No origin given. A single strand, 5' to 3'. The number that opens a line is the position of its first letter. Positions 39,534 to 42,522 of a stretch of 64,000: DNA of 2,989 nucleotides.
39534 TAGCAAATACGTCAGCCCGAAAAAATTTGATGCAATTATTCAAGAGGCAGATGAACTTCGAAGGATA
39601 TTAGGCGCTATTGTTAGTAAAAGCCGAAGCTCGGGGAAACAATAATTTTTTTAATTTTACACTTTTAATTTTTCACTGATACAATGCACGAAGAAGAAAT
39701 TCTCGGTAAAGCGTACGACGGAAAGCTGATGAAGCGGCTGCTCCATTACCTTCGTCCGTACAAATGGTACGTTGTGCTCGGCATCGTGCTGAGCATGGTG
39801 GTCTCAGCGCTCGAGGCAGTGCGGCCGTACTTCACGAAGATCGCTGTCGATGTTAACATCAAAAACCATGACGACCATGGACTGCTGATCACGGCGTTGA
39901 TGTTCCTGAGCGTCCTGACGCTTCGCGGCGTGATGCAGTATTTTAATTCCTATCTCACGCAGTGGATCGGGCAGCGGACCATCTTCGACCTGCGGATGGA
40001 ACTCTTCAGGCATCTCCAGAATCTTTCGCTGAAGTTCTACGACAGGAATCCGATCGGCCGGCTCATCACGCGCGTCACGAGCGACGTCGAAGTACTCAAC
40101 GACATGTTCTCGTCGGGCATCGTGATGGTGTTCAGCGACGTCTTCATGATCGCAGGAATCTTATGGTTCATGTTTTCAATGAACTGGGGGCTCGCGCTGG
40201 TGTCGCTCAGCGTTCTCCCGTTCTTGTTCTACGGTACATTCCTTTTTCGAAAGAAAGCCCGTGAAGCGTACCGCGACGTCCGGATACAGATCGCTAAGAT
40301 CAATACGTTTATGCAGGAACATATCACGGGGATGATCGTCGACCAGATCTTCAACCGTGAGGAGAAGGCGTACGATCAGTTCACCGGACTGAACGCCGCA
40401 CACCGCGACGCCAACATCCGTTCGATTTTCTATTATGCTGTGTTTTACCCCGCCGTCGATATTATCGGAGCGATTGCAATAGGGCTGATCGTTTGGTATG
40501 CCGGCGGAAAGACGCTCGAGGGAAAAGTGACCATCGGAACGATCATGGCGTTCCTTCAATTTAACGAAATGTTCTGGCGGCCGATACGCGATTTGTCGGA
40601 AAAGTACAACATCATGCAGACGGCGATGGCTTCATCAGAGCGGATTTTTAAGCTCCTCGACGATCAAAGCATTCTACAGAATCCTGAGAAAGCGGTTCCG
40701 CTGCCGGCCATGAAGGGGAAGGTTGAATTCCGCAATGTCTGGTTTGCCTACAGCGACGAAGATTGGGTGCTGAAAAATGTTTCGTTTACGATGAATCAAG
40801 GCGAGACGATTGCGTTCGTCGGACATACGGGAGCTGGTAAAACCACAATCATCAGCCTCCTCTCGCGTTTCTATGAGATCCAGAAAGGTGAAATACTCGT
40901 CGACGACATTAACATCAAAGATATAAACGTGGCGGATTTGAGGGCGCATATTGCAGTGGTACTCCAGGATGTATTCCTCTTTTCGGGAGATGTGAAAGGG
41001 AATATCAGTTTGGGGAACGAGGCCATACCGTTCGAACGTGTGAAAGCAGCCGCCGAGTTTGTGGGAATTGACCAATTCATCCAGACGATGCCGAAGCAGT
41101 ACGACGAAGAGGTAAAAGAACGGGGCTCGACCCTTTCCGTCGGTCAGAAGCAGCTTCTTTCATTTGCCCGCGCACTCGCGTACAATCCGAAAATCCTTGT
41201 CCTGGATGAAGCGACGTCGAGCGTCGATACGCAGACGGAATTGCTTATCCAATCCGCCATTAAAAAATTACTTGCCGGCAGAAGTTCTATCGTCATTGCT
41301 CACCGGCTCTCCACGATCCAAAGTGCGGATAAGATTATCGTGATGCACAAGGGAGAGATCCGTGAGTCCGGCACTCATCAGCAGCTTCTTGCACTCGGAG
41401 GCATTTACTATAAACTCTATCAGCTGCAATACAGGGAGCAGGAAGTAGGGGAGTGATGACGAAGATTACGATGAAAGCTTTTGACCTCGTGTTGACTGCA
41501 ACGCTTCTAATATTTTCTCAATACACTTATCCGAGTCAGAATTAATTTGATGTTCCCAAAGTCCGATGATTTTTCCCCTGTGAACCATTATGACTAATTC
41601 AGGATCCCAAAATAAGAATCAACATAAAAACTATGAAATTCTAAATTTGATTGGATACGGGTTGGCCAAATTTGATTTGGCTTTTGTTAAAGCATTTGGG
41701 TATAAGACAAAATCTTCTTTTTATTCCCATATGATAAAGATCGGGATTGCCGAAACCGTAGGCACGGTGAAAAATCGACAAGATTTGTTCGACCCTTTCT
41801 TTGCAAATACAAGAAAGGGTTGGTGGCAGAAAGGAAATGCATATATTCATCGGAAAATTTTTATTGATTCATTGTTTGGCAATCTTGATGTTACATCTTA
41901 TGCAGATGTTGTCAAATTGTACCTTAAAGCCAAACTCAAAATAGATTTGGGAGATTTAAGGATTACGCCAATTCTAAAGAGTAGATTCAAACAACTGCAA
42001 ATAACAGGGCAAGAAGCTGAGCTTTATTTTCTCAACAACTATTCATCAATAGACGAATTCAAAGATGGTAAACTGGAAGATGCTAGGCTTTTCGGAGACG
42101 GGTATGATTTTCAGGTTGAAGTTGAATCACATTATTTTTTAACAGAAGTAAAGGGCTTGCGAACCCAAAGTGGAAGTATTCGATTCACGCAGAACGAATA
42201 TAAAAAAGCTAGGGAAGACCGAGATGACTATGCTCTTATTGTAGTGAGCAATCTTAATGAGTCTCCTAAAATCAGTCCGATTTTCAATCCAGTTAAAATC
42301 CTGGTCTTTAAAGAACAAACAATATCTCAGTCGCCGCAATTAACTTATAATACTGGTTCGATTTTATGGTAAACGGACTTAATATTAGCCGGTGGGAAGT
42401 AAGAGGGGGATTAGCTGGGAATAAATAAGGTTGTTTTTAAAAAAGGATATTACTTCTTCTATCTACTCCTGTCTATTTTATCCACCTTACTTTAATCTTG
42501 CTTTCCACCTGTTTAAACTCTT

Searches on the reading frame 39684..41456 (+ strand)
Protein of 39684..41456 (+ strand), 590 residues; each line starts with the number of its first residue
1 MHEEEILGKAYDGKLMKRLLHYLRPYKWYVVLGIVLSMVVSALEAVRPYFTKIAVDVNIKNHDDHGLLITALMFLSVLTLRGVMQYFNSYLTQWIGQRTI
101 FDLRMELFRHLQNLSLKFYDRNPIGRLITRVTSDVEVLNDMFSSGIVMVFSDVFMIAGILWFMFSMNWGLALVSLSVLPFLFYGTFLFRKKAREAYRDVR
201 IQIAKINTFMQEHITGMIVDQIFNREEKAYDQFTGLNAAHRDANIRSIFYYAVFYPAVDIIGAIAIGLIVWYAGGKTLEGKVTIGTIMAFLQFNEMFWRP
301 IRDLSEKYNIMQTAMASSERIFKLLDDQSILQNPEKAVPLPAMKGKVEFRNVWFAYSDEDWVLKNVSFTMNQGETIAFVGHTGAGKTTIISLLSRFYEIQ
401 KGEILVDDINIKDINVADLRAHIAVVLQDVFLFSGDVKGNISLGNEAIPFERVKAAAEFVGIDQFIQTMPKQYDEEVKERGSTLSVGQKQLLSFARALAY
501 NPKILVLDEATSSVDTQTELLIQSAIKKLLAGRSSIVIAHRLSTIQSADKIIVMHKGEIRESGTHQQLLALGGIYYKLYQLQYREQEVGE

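Call 11: search_protein_families(library=pfam, proteins=[window:39684-41456:+])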
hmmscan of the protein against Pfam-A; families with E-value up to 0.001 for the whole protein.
window:39684-41456:+ (590 aa): 4 families
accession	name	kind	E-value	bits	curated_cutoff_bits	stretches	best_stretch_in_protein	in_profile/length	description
PF00664.28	ABC_membrane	-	5.4e-52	177.6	28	1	31-298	2-271/274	ABC transporter transmembrane region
PF00005.33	ABC_tran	-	1.6e-31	110.2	25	1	363-512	1-137/137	ABC transporter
PF02463.25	SMC_N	-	9.3e-06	25.7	40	1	304-556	107-213/220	RecF/RecN/SMC N terminal domain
PF13401.12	AAA_22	-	0.00033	21.4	27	1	375-512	7-95/130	AAA domain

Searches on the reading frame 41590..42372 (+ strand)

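Call 115: search_protein_families(library=pfam, proteins=[window:41590-42372:+], max_evalue=0.00001)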
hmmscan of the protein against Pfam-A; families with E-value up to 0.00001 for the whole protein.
window:41590-42372:+ (260 aa): 1 family
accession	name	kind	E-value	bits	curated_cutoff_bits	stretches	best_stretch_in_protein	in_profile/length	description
PF13020.12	NOV_C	-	1.9e-13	50.7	22.1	1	148-229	6-89/91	Protein NO VEIN, C-terminal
